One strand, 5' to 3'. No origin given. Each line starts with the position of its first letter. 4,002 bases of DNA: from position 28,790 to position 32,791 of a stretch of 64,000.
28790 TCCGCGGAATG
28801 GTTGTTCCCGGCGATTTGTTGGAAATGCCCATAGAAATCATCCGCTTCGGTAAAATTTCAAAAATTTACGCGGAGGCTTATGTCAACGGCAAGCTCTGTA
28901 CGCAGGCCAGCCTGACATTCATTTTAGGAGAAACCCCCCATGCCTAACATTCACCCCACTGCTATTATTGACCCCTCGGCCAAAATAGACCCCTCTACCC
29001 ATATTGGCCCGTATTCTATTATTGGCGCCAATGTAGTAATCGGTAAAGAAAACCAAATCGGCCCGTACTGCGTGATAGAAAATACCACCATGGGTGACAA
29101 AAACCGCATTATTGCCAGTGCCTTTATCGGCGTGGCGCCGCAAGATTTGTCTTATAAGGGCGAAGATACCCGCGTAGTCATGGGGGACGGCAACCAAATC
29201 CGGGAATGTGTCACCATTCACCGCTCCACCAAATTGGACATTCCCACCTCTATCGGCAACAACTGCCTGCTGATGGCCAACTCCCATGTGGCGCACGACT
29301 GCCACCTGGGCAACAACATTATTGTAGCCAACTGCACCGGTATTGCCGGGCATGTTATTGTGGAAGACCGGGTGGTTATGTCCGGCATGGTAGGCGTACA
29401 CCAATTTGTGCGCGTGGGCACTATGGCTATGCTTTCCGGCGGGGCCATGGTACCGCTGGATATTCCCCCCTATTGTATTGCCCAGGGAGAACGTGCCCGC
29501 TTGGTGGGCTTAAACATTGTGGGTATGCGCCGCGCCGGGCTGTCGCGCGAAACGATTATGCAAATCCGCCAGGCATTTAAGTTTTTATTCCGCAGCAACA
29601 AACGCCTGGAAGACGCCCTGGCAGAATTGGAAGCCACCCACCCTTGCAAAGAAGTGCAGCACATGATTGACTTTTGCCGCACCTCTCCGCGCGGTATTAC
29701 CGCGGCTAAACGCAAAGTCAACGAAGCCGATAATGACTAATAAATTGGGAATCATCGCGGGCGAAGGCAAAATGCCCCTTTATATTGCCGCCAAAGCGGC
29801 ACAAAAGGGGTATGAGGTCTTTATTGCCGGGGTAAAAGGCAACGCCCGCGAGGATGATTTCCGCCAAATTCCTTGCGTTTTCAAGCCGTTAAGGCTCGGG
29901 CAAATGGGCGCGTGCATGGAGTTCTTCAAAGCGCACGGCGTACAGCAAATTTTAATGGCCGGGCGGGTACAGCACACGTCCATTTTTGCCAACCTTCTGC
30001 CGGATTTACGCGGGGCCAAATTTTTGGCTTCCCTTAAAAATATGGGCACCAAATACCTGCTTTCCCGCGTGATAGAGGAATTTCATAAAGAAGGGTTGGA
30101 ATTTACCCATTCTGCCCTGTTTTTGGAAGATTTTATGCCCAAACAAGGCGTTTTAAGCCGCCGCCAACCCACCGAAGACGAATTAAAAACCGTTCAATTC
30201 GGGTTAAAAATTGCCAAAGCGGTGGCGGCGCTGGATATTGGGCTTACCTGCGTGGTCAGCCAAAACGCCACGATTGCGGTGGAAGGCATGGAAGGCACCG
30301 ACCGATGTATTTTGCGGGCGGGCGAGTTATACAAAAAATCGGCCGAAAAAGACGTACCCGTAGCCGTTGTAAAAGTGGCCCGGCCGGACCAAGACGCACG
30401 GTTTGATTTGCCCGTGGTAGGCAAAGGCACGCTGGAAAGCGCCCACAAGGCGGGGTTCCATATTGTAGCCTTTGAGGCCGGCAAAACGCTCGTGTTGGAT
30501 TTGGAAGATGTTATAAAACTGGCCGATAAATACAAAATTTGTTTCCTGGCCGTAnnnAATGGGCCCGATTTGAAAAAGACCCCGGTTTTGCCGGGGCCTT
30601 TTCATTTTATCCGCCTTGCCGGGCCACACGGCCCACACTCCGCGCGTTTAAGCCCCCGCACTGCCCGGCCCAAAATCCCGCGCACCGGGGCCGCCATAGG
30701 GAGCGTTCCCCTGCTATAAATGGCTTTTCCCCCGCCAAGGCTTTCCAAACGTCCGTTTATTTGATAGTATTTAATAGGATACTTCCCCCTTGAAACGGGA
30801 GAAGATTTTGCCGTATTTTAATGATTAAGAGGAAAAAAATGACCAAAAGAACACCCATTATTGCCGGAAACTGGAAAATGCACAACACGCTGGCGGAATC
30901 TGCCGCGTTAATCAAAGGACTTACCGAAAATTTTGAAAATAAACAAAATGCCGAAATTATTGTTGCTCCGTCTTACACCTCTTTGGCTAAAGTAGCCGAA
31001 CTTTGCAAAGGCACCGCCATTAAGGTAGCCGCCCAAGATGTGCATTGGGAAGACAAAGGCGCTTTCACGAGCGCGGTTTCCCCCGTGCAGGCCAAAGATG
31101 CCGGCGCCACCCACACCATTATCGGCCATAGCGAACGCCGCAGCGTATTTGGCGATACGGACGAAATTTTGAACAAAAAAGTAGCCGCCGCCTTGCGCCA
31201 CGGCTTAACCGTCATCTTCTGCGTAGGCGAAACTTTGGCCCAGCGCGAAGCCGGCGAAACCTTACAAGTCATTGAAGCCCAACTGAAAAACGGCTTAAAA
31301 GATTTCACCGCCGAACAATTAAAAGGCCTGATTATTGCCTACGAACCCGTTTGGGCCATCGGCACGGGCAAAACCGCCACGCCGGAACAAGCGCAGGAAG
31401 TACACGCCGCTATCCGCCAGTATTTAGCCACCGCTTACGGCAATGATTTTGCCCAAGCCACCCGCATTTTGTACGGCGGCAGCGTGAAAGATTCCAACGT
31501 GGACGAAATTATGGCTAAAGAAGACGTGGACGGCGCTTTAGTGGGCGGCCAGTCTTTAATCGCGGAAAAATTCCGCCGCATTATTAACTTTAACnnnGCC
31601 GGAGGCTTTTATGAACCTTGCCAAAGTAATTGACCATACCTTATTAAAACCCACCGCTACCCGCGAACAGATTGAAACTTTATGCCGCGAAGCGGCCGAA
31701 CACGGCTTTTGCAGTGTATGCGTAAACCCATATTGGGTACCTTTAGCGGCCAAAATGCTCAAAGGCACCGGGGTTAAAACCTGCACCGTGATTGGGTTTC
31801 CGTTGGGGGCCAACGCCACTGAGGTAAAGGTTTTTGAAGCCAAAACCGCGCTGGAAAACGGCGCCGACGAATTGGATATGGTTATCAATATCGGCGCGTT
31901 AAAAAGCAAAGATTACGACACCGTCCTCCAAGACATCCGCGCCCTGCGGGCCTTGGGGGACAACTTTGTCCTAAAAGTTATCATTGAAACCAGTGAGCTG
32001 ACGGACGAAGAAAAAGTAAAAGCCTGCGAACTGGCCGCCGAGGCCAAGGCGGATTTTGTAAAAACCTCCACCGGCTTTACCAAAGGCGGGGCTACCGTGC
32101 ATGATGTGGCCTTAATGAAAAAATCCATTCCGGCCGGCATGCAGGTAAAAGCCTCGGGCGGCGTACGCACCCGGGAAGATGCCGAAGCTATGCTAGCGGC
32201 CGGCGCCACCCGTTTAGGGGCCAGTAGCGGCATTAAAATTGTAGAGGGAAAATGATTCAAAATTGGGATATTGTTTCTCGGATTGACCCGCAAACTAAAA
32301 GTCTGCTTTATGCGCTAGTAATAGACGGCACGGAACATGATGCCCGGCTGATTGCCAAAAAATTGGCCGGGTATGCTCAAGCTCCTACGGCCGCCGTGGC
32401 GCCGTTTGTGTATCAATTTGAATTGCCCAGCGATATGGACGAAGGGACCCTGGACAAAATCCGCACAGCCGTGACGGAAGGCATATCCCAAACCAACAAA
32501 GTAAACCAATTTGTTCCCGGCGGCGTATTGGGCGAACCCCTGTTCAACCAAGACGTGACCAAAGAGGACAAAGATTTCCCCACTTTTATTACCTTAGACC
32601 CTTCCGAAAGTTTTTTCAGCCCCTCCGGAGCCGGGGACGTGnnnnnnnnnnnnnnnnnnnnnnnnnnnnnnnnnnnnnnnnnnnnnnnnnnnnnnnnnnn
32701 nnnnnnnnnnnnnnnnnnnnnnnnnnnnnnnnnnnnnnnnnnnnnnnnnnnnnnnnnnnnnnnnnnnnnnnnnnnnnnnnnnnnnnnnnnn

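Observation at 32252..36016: Giant 1254-aa protein embedding a DnaA-type AAA+ module without a DNA-binding domain IV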

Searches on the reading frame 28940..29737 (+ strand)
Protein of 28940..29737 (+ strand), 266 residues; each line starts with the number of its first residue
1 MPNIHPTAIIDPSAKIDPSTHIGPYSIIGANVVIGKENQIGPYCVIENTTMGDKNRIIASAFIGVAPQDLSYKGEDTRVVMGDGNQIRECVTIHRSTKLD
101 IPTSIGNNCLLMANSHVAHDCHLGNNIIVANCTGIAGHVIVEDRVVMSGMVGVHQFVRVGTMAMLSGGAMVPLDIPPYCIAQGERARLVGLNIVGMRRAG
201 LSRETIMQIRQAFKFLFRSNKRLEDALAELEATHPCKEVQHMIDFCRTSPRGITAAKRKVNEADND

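Call 6: search_protein_families(library=pfam, proteins=[window:28940-29737:+], max_evalue=0.001)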
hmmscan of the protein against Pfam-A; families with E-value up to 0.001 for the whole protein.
window:28940-29737:+ (266 aa): 5 families
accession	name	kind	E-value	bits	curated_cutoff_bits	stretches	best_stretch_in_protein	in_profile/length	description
PF13720.11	Acetyltransf_11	-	1.7e-29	102.5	24.5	1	174-253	1-81/82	Udp N-acetylglucosamine O-acyltransferase; Domain 2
PF00132.30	Hexapep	-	1e-20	72.9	27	2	103-137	2-36/36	Bacterial transferase hexapeptide (six repeats)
PF25084.1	LbH_EIF2B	-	5.9e-09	36.3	54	0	88-170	13-92/105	EIF2B subunit epsilon LbH domain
PF25087.1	GMPPB_C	-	5.7e-05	23.2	39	0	79-150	23-92/110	GMPPB C-terminal domain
PF14602.12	Hexapep_2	-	0.00064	19.8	27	0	102-131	1-28/34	Hexapeptide repeat of succinyl-transferase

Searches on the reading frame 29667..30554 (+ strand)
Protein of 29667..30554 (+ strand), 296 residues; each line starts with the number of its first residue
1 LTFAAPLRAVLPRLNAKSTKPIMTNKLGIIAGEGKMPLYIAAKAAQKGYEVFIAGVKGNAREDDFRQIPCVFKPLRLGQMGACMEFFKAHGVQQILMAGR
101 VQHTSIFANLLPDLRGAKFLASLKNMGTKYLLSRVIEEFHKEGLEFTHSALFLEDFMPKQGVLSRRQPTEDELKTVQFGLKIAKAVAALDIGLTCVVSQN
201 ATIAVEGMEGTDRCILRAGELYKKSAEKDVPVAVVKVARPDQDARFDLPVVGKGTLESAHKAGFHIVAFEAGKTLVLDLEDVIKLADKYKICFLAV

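Call 6: search_protein_families(library=pfam, proteins=[window:29667-30554:+], max_evalue=0.001)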
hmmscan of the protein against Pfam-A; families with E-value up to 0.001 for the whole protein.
window:29667-30554:+ (296 aa): 2 families
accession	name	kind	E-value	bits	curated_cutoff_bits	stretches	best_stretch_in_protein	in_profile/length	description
PF06230.17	LpxI_C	-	1.5e-42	145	25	1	159-293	1-130/131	LpxI C-terminal domain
PF17930.7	LpxI_N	-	1.1e-32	113.1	25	1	26-155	1-128/129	LpxI N-terminal domain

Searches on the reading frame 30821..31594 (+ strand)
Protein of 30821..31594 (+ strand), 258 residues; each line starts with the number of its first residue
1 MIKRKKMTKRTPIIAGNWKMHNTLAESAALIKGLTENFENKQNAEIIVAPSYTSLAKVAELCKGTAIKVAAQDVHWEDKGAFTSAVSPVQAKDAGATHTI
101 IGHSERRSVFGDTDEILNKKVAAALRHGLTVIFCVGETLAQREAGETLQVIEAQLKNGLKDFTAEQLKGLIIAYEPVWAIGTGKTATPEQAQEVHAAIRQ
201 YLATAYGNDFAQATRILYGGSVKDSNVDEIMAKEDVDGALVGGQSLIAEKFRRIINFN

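Call 6: search_protein_families(library=pfam, proteins=[window:30821-31594:+], max_evalue=0.001)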
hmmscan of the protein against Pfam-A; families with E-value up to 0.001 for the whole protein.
window:30821-31594:+ (258 aa): 1 family
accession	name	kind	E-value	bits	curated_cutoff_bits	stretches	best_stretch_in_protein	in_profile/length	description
PF00121.24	TIM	-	2.6e-96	322.3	20.1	1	12-257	1-244/245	Triosephosphate isomerase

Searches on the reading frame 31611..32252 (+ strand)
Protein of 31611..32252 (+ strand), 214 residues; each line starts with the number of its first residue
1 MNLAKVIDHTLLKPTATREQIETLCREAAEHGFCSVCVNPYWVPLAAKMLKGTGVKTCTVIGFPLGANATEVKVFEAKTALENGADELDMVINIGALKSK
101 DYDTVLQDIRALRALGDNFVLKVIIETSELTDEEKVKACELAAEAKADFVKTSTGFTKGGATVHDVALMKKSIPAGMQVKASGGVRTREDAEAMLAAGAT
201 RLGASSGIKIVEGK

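Call 6: search_protein_families(library=pfam, proteins=[window:31611-32252:+], max_evalue=0.001)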
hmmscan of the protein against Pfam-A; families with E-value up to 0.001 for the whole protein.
window:31611-32252:+ (214 aa): 1 family
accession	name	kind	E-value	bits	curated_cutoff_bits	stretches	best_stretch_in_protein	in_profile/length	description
PF01791.15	DeoC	-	7.7e-21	75.2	23.8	1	5-210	4-226/229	DeoC/LacD family aldolase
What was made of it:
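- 31611..32255 (+): deoC, whose stop overlaps the start codon of the gene (ATGA). It is a conserved upstream neighbour. Pfam DeoC (call 6).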

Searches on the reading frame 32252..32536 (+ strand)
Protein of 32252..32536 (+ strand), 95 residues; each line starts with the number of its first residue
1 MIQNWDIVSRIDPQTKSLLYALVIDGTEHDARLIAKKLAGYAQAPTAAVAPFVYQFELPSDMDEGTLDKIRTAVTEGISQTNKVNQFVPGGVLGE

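Call 73: search_solved_structures(query=A4, max_evalue=10)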
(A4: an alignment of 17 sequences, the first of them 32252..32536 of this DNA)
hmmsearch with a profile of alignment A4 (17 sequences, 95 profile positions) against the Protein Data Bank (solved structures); distinct sequences matched with E-value up to 10: 2.
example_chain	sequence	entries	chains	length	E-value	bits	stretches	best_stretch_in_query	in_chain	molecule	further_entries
6vy1_A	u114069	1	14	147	0.39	14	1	51-92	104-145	Prefoldin subunit alpha 2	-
7ok0_F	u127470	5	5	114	0.67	13.2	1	34-82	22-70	DNA-directed RNA polymerase, subunit F | DNA-directed RNA polymerase subunit Rpo4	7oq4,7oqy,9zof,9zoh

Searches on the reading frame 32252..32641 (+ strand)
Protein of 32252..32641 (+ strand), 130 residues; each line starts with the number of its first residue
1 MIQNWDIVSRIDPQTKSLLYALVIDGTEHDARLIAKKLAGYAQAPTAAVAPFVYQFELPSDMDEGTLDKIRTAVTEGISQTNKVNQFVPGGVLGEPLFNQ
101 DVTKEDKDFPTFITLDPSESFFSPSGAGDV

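Call 62: search_protein_families(library=pfam, proteins=[window:32252-32641:+], max_evalue=10)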
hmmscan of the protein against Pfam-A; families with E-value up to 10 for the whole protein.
window:32252-32641:+ (130 aa): 1 family
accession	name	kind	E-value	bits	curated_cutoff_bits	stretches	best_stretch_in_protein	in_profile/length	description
PF20730.2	YetF_N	-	0.057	13.7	26.5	1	78-103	30-55/76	YetF N-terminal transmembrane domain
